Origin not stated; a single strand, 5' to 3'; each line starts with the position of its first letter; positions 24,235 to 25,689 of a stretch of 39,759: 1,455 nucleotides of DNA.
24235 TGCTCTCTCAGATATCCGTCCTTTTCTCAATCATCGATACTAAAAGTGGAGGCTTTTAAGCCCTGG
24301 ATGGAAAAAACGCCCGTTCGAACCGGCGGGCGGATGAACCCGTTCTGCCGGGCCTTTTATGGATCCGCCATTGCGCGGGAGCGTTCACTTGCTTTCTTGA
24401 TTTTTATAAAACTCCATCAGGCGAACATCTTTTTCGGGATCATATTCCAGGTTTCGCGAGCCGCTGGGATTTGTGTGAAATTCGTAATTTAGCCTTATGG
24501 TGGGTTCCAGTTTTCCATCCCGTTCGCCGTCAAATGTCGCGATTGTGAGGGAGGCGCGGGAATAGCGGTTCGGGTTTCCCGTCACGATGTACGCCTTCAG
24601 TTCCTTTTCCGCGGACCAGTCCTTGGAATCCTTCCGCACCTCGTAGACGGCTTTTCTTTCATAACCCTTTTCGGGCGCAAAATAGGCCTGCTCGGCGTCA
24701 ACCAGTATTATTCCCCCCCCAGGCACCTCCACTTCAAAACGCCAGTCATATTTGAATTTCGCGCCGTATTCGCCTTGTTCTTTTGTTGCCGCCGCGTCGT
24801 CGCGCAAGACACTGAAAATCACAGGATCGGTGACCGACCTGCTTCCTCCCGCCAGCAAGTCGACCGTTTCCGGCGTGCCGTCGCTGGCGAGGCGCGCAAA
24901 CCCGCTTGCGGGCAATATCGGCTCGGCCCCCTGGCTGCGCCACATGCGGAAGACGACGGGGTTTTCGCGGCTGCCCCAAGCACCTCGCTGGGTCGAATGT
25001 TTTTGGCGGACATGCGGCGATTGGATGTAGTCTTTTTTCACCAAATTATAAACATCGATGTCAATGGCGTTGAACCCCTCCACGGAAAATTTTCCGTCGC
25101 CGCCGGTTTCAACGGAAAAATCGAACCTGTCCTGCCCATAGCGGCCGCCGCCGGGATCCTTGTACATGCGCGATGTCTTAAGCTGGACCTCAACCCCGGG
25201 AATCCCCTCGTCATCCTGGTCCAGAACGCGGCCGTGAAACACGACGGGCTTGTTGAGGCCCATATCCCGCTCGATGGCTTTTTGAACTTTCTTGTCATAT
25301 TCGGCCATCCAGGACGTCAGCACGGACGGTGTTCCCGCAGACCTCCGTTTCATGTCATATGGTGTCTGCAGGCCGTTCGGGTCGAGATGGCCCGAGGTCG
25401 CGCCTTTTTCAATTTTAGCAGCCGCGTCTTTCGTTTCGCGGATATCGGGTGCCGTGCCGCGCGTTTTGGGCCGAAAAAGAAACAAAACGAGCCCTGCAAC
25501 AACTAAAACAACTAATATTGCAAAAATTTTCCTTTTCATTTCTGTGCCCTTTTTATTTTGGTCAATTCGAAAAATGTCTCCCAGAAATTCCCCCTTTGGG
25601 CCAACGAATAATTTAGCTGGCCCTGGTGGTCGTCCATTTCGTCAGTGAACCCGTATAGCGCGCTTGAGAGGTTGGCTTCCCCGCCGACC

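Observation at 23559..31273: Candidate undescribed module: giant secreted DUF900-type hydrolase translationally coupled to a membrane-anchored partner (copy B, full locus)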

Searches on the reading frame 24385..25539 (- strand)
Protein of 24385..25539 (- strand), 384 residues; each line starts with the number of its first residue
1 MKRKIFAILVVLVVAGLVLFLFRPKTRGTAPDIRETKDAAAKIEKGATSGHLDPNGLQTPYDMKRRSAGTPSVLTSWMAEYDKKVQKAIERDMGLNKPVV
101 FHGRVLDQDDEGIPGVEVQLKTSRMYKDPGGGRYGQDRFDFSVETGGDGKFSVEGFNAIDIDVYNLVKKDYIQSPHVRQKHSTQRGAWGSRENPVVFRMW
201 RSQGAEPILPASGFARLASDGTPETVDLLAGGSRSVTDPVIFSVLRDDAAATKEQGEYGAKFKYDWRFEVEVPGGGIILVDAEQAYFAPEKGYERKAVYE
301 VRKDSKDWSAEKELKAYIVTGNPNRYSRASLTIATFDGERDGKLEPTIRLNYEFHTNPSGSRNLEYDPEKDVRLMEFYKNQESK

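Call 5: search_protein_families(library=pfam, proteins=[window:24385-25539:-], max_evalue=0.1)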
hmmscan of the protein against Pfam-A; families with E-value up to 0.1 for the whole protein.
window:24385-25539:- (384 aa): 1 family
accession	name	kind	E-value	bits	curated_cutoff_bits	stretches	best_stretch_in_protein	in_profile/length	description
PF13620.12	CarboxypepD_reg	-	0.013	16.3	32.3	1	102-157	3-46/82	Carboxypeptidase regulatory-like domain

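Call 6: search_protein_families(library=ncbifam, proteins=[window:24385-25539:-], max_evalue=0.1)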
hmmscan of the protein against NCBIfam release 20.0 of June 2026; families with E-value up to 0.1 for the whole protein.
window:24385-25539:- (384 aa): 1 family
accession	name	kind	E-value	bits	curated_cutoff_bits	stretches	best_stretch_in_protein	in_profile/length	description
TIGR04134.1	lipo_with_rSAM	hypoth_equivalog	0.0077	16.2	39.8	1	101-171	42-107/150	radical SAM-associated putative lipoprotein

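Call 13: find_homologous_proteins(query=window:24385-25539:-)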
Query window:24385-25539:- (384 aa): 24 proteins with E <= 0.001 among 4465 candidates.
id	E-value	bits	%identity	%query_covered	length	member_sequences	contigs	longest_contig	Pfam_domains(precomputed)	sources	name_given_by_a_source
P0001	6.9e-258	873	100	100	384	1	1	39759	-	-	-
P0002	1.2e-81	293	43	88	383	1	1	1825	-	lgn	-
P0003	4.9e-70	254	39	96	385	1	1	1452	-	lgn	-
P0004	3.8e-68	248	43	82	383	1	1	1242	-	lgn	-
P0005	1.2e-66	243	42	83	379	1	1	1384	-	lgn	-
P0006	1.1e-32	131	29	94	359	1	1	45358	-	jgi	-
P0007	8.6e-32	128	33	72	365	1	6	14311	PF13620.13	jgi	jgi:hypothetical protein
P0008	4.1e-31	126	31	97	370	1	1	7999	-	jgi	jgi:hypothetical protein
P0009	9.0e-31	125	34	82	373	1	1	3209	-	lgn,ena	-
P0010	1.9e-27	114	33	72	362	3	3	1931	-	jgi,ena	-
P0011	4.4e-26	110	29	82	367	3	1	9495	-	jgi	-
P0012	9.4e-25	105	30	97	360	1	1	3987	-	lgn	-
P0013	1.1e-24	105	32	72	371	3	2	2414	-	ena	-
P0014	2.7e-24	104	32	72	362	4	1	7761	-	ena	-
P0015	6.7e-20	89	29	71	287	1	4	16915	-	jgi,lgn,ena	jgi:hypothetical protein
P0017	4.8e-18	83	25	95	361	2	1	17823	-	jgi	jgi:hypothetical protein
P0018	1.1e-15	76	26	96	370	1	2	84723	-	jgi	jgi:hypothetical protein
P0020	7.7e-13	66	24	96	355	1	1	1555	PF13620.13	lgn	-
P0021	3.7e-10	57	26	96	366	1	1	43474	-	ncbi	-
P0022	4.2e-9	54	25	74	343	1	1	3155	PF13620.13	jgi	jgi:hypothetical protein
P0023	5.0e-6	44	24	98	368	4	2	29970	PF13620.13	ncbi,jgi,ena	jgi:hypothetical protein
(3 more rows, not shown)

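Call 14: find_encoding_contigs(protein=P0006, flank=10000, max_places=2)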
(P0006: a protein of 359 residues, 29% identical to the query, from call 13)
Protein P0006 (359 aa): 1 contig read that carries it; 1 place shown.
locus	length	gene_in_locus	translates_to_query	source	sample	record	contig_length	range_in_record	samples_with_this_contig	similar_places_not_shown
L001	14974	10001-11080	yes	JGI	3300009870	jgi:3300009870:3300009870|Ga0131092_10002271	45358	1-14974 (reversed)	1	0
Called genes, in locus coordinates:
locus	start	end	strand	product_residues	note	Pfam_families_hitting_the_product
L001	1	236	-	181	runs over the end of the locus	-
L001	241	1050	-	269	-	PF13191:AAA_16 (weak), PF13604:AAA_30 (weak), PF13245:AAA_19 (faint), PF13401:AAA_22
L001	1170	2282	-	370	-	PF00155:Aminotran_1_2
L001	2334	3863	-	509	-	PF00004:AAA, PF17862:AAA_lid_3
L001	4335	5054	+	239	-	PF03104:DNA_pol_B_exo1 (weak), PF10108:DNA_pol_B_exo2, PF13482:RNase_H_2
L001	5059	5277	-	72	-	PF13560:HTH_31, PF07022:Phage_CI_repr (weak), PF12844:HTH_19, PF01381:HTH_3, PF13443:HTH_26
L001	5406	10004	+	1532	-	PF05990:DUF900 (faint)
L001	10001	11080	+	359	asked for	-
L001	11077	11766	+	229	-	PF01048:PNP_UDP_1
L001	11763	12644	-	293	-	PF00494:SQS_PSY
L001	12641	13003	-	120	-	-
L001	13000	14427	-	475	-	PF00072:Response_reg, PF00158:Sigma54_activat, PF01078:Mg_chelatase (faint), PF14532:Sigma54_activ_2, PF07724:AAA_2 (weak), PF07728:AAA_5 (weak), PF25601:AAA_lid_14, PF02954:HTH_8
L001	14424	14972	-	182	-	PF02518:HATPase_c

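Call 15: find_encoding_contigs(protein=P0018, flank=10000, max_places=2)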
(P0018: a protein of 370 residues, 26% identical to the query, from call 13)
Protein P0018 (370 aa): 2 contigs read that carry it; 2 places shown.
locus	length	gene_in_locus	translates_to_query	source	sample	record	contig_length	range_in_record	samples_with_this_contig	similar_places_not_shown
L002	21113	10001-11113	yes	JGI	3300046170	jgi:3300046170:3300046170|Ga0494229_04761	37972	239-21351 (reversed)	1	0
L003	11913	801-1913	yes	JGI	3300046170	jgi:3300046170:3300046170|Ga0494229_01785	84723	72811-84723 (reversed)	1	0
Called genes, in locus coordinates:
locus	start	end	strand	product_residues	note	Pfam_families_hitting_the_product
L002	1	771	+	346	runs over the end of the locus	PF00248:Aldo_ket_red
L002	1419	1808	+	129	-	-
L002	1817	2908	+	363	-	-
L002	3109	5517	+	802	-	-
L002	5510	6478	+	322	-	PF02369:Big_1 (weak)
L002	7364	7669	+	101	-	-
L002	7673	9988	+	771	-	PF05990:DUF900 (weak)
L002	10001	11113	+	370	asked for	-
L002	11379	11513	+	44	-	-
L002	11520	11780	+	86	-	PF04221:RelB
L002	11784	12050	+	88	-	PF15738:YafQ_toxin, PF05016:ParE_toxin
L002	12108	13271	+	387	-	-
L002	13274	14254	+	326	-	-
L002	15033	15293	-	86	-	-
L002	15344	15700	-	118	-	PF01381:HTH_3, PF12844:HTH_19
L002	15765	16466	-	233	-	PF08238:Sel1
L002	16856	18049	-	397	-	PF13795:HupE_UreJ_2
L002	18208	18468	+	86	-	PF21166:LSM12_LSM (weak), PF18914:DUF5666 (faint)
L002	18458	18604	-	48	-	-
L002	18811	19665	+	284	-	PF12833:HTH_18, PF00165:HTH_AraC (weak)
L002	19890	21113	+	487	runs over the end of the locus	?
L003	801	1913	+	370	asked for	-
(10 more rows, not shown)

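Call 16: find_encoding_contigs(protein=P0021, flank=10000, max_places=2)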
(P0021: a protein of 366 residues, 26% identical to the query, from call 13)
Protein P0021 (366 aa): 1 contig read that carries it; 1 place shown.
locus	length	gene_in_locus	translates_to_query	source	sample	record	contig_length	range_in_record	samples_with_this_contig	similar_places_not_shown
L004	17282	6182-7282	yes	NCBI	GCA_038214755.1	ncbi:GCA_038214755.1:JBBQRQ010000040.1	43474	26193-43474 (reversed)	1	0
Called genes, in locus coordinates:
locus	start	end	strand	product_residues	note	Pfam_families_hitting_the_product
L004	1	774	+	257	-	?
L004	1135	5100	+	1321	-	PF05990:DUF900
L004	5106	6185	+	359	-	PF13620:CarboxypepD_reg (weak)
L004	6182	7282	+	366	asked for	-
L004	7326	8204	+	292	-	PF01903:CbiX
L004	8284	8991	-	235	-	-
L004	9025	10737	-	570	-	-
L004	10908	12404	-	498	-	PF13442:Cytochrome_CBB3 (faint), PF21419:RoxA-like_Cyt-c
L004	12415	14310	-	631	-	PF13442:Cytochrome_CBB3 (faint), PF21419:RoxA-like_Cyt-c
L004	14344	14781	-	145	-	-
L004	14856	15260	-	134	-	-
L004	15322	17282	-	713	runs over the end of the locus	-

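Call 26: find_related_loci(query=A3, collection=genome_contigs, flank=10000)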
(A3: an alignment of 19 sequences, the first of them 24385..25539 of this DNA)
Query A3 (384 aa) in genome_contigs; peptide patterns used: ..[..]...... (x = any residue, [..] = any of these).
160 stretches matched a pattern; 147 encode a relative of the query (tblastn E <= 1e-3); the best 80 are kept; 80 distinct loci.
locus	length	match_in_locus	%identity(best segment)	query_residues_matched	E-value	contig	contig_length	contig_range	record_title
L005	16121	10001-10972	33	39-372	5e-39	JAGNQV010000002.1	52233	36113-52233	MAG: Opitutaceae bacterium isolate Go_SlAct_bin_186 Go_SlAct_1874_length_52233_cov_8.866944, whole genome shotgun sequen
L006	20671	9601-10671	31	1-372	2e-35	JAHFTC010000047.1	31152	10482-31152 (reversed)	MAG: Opitutaceae bacterium isolate nzgw611 NODE_2086_length_31153_cov_3.413960, whole genome shotgun sequence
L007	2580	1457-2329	32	75-372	1e-35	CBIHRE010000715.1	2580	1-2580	MAG TPA_asm: uncultured Akkermansia sp. isolate SRR18156201_concoct_26 genome assembly, contig: ERZ27336863.13465, whole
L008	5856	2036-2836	33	96-372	2e-34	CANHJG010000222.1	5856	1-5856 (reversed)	MAG: Opitutae bacterium isolate RE-23may17-750 genome assembly, contig: RE-23may17-C87693, whole genome shotgun sequence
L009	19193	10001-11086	29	10-372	9e-38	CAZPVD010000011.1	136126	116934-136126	MAG TPA_asm: uncultured Verrucomicrobiota bacterium isolate binchicken_co185_72 genome assembly, contig: NODE_153_length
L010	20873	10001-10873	31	75-372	1e-33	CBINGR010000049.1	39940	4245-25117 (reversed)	MAG TPA_asm: uncultured Akkermansia sp. isolate SRR16817036_binner123_Refined_37 genome assembly, contig: ERZ27393611.17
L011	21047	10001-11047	29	1-372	9e-31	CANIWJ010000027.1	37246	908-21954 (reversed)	MAG: Verrucomicrobia bacterium isolate RH-18aug17-13 genome assembly, contig: RH-18aug17-C2523, whole genome shotgun seq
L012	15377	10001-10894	30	51-365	2e-29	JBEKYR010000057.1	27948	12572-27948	MAG: Verrucomicrobiota bacterium isolate SPRUCE 67 SPRUCE_67_57, whole genome shotgun sequence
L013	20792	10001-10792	32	96-368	1e-29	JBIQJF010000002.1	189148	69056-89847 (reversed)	MAG: Opitutales bacterium isolate mag.19f NODE_76_length_189148, whole genome shotgun sequence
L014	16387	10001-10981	29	20-368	2e-29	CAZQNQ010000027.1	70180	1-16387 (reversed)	MAG TPA_asm: uncultured Bifidobacterium sp. isolate SRP344714_co2_359 genome assembly, contig: NODE_851_length_70180_cov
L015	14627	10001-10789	31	96-367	5e-29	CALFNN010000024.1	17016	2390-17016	MAG TPA_asm: uncultured Opitutaceae bacterium isolate ERR1654122_bin.5_CONCOCT_v1.1_MAG genome assembly, contig: ERZ1505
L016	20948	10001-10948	28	29-372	1e-27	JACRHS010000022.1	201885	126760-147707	MAG: Opitutia bacterium isolate NC_groundwater_1783_Pr3_B-0.1um_64_19 SR-2_scaffold_141_2270876, whole genome shotgun se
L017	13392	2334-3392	26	1-365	2e-26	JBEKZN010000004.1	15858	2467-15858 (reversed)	MAG: Opitutales bacterium isolate SPRUCE 70 SPRUCE_70_4, whole genome shotgun sequence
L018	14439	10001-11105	32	96-372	1e-28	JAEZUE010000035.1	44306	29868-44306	MAG: Verrucomicrobia bacterium isolate OH_PDB_75 k127_390774, whole genome shotgun sequence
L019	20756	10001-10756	28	101-373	8e-26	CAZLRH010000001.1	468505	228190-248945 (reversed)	MAG TPA_asm: uncultured Opitutales bacterium isolate binchicken_co54_398 genome assembly, contig: NODE_1_length_468505_c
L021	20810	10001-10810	29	82-373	1e-28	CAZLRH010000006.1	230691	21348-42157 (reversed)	MAG TPA_asm: uncultured Opitutales bacterium isolate binchicken_co54_398 genome assembly, contig: NODE_23_length_230691_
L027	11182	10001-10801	28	79-365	6e-25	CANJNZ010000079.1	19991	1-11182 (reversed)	MAG: Chthoniobacteraceae bacterium isolate RH-23may17-247 genome assembly, contig: RH-23may17-C19867, whole genome shotg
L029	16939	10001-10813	28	96-373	3e-24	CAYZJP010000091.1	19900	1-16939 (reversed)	MAG TPA_asm: uncultured Klebsiella sp. isolate binchicken_co185_144 genome assembly, contig: NODE_3680_length_19900_cov_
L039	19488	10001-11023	25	1-371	4e-21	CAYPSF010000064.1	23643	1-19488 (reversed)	MAG TPA_asm: uncultured Bifidobacteriaceae bacterium isolate binchicken_co54_474 genome assembly, contig: NODE_3730_leng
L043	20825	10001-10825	27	80-372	1e-20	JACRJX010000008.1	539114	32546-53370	MAG: Verrucomicrobia bacterium isolate NC_groundwater_1840_Pr3_B-0.1um_61_25 SR-2_scaffold_141_499138, whole genome shot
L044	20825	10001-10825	29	74-372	1e-20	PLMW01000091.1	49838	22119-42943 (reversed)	MAG: Opitutia bacterium isolate fen_1467 73.20120800_E2X.33_contig_319, whole genome shotgun sequence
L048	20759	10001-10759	28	99-373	2e-20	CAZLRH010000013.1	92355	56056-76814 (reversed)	MAG TPA_asm: uncultured Opitutales bacterium isolate binchicken_co54_398 genome assembly, contig: NODE_322_length_92355_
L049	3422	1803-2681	26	66-369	3e-20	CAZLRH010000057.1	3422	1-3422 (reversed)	MAG TPA_asm: uncultured Opitutales bacterium isolate binchicken_co54_398 genome assembly, contig: NODE_56765_length_3422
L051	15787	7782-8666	23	54-372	5e-20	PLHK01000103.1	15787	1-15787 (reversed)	MAG: Limisphaerales bacterium isolate bog_1402 73.20110800_S1S.11_contig_50774, whole genome shotgun sequence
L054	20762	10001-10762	25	98-372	1e-19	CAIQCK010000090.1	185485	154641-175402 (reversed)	uncultured bacterium isolate AM-2014_bin-0333 genome assembly, contig: bin-0333:090/126, whole genome shotgun sequence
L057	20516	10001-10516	29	193-374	2e-19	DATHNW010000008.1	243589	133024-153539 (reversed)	MAG TPA_asm: Opitutaceae bacterium isolate SMAG_U12668 k141_3026625, whole genome shotgun sequence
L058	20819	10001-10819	26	80-365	3e-19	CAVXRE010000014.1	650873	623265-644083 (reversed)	MAG: uncultured Verrucomicrobiae bacterium isolate MFD01223.bin.1.112 genome assembly, contig: contig_7520, whole genome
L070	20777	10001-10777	30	96-369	4e-25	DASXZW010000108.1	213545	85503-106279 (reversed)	MAG TPA_asm: Verrucomicrobiia bacterium isolate SMAG_U4863 k141_2616998, whole genome shotgun sequence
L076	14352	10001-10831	25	79-373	9e-17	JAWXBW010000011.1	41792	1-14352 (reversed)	MAG: Blastochloris sp. isolate MP7G1.168 k99_455276, whole genome shotgun sequence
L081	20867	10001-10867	25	70-370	4e-16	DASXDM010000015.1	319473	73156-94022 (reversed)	MAG TPA_asm: Verrucomicrobiia bacterium isolate SMAG_U5086 k141_2851754, whole genome shotgun sequence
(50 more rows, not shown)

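Call 32: predict_structure(alignment_id=A2)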
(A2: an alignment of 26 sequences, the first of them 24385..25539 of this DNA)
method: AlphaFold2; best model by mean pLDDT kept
length: 384 residues; sequences in the alignment: 26
mean_pLDDT: 84.5   pTM: 0.73
mean pLDDT of the five models: 84.5, 82.1, 82.0, 81.8, 80.7
residues with pLDDT >= 90: 229; 70-90: 85; 50-70: 37; < 50: 33
segments of 3 or more residues with pLDDT < 50: 27-52, 70-73
pLDDT, mean of each block of 10 residues (from residue 1): 89 96 61 42 41 60 72 52 76 90 95 98 82 76 97 95 97 92 96 96 91 95 93 76 95 83 94 96 86 97 94 96 93 85 91 94 89 67 61
secondary structure, 60 per line:
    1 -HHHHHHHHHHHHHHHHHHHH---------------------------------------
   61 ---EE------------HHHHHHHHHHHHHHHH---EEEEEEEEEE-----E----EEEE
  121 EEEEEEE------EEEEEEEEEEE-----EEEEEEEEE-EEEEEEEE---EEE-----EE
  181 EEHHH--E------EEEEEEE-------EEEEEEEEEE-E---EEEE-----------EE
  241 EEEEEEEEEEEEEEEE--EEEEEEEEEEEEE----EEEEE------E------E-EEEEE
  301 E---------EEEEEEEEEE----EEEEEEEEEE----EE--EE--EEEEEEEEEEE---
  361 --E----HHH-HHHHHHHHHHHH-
elements in order: H2-21 H78-93 E97-106 E117-127 E134-144 E150-158 E160-167 E171-173 E179-182 E195-201 E209-218 E224-227 E239-256 E259-271 E276-280 E296-301 E311-320 E325-334 E347-357 H372-383

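Call 37: fold_search(model_id=the predicted structure, library=pdb)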
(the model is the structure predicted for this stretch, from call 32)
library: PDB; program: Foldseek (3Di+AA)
matches with E <= 10: 792; with E <= 0.001: 1
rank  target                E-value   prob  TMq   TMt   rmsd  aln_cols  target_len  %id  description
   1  6fb3_A                7.3e-04  0.51  0.12  0.04  22.0       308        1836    9  Teneurin 2 Partial Extracellular Domain (released 2018-03-28)
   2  4hss_B                1.2e-03  0.87  0.19  0.19  20.3       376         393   11  Structure of the Full-Length Major Pilin SpaD from Corynebacterium diphtheriae (released 2013-11-13)
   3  8fia_A                2.3e-03  0.47  0.14  0.05  20.7       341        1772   10  The structure of fly Teneurin self assembly (released 2023-05-03)
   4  5hts_E                2.5e-03  0.98  0.20  0.31  16.0       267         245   10  Crystal structure of shaft pilin spaA from Lactobacillus rhamnosus GG - D295N mutant (released 2016-07-20)
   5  4oq1                  3.4e-03  1.00  0.19  0.22   6.6       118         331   16  Structure of the Streptococcal ancillary pilin (released 2014-04-23)
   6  2boy_E                3.7e-03  1.00  0.19  0.28   7.5       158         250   12  Crystal structure of 3-ChloroCatechol 1,2-Dioxygenase from Rhodococcus Opacus 1CP (released 2006-08-24)
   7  2boy_F                6.3e-03  1.00  0.19  0.29   7.4       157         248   11  Crystal structure of 3-ChloroCatechol 1,2-Dioxygenase from Rhodococcus Opacus 1CP (released 2006-08-24)
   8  2boy_A                6.7e-03  1.00  0.20  0.30   5.7       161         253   10  Crystal structure of 3-ChloroCatechol 1,2-Dioxygenase from Rhodococcus Opacus 1CP (released 2006-08-24)
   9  5vxt_B                6.7e-03  1.00  0.18  0.21   8.7       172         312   13  Crystal structure of catechol 1,2-dioxygenase from Burkholderia ambifaria (released 2017-06-14)
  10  2boy_B                7.0e-03  1.00  0.20  0.29   7.4       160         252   11  Crystal structure of 3-ChloroCatechol 1,2-Dioxygenase from Rhodococcus Opacus 1CP (released 2006-08-24)
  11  5vxt_A                7.0e-03  0.99  0.16  0.20  10.9       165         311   13  Crystal structure of catechol 1,2-dioxygenase from Burkholderia ambifaria (released 2017-06-14)
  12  6jk7                  8.2e-03  0.25  0.12  0.14  17.3       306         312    9  Crystal structure of SpaE basal pilin from Lactobacillus rhamnosus GG - Trigonal form (released 2019-06-26)
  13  5td3_A                1.2e-02  0.98  0.17  0.21  10.2       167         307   12  Crystal structure of Catechol 1,2-dioxygenase from Burkholderia vietnamiensis (released 2016-11-02)
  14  2boy_C                1.3e-02  1.00  0.20  0.29   6.7       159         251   12  Crystal structure of 3-ChloroCatechol 1,2-Dioxygenase from Rhodococcus Opacus 1CP (released 2006-08-24)
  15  6x5v_A                1.3e-02  0.10  0.09  0.07  38.8       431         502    8  Peptide-bound structure of Marinomonas primoryensis peptide-binding domain (released 2021-09-01)
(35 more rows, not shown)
